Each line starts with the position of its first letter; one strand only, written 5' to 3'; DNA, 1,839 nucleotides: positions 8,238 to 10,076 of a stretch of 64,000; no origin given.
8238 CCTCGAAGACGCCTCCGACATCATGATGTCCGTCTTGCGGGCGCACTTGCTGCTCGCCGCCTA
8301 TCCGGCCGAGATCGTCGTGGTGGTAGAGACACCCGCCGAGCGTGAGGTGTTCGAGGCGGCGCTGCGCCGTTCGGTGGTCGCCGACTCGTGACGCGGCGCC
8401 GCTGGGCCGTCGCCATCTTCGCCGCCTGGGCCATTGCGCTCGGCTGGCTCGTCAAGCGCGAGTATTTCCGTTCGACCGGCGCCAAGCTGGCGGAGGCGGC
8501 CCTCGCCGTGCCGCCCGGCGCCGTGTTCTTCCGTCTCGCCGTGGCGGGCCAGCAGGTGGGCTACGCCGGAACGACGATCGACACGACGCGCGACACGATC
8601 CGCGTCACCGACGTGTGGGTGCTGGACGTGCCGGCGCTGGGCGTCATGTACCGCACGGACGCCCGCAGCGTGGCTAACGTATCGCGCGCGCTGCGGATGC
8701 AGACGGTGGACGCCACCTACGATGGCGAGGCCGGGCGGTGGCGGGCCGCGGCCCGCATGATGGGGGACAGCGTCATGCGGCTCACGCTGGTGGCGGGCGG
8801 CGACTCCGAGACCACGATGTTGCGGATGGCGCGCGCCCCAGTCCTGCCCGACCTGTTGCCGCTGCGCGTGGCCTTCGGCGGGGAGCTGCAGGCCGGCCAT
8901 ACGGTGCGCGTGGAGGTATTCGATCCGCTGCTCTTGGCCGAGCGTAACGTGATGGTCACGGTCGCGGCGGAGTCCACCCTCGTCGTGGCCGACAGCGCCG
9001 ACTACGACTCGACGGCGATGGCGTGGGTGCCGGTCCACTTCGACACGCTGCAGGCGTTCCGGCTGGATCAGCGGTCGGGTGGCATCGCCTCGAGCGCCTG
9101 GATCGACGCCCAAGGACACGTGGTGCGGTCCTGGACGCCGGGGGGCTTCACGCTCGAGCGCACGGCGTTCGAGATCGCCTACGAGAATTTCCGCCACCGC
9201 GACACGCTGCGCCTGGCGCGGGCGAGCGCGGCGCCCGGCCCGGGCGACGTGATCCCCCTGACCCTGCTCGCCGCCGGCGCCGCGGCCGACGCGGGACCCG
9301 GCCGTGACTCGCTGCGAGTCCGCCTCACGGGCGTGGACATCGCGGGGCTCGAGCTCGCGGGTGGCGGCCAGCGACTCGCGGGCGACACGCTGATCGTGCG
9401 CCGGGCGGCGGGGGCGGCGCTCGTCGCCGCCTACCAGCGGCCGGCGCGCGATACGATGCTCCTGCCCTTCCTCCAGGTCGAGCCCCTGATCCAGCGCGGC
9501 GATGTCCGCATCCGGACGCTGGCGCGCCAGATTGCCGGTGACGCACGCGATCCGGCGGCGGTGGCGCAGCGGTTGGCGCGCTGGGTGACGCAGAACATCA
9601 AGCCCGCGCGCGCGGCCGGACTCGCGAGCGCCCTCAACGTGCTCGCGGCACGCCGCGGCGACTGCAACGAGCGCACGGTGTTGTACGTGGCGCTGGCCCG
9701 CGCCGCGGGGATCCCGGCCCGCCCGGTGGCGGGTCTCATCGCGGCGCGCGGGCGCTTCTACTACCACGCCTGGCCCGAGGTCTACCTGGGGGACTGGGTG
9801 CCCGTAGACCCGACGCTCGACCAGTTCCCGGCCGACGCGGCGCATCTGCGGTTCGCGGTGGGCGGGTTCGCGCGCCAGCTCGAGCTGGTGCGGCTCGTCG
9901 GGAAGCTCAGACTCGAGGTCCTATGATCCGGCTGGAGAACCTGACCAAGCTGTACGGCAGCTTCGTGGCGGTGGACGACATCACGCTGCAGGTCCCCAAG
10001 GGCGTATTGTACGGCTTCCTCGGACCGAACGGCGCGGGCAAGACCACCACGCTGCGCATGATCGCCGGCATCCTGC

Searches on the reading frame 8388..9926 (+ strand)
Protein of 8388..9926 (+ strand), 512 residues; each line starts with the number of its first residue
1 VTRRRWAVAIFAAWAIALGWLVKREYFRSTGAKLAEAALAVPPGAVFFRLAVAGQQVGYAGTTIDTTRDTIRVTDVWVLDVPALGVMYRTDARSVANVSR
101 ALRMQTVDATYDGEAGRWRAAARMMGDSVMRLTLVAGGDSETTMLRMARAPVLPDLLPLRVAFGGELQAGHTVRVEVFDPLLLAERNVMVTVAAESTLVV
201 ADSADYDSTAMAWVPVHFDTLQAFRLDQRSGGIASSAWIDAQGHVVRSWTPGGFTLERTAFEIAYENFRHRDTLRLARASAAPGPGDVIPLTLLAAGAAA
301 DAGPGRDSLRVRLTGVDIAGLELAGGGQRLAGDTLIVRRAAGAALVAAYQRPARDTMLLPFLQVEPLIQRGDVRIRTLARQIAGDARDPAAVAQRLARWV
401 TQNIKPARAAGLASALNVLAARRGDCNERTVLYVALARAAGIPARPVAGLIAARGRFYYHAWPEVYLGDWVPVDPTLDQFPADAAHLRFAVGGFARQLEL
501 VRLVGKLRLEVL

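Call 66: search_protein_families(library=pfam, proteins=[window:8388-9926:+], max_evalue=0.01)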
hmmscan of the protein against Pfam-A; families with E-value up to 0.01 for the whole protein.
window:8388-9926:+ (512 aa): 2 families
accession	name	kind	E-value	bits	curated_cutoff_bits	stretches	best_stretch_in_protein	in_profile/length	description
PF01841.26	Transglut_core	-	3.6e-23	82.4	23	1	376-475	1-108/108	Transglutaminase-like superfamily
PF13471.12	Transglut_core3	-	7.1e-05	23.1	26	1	383-465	14-97/117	Transglutaminase-like superfamily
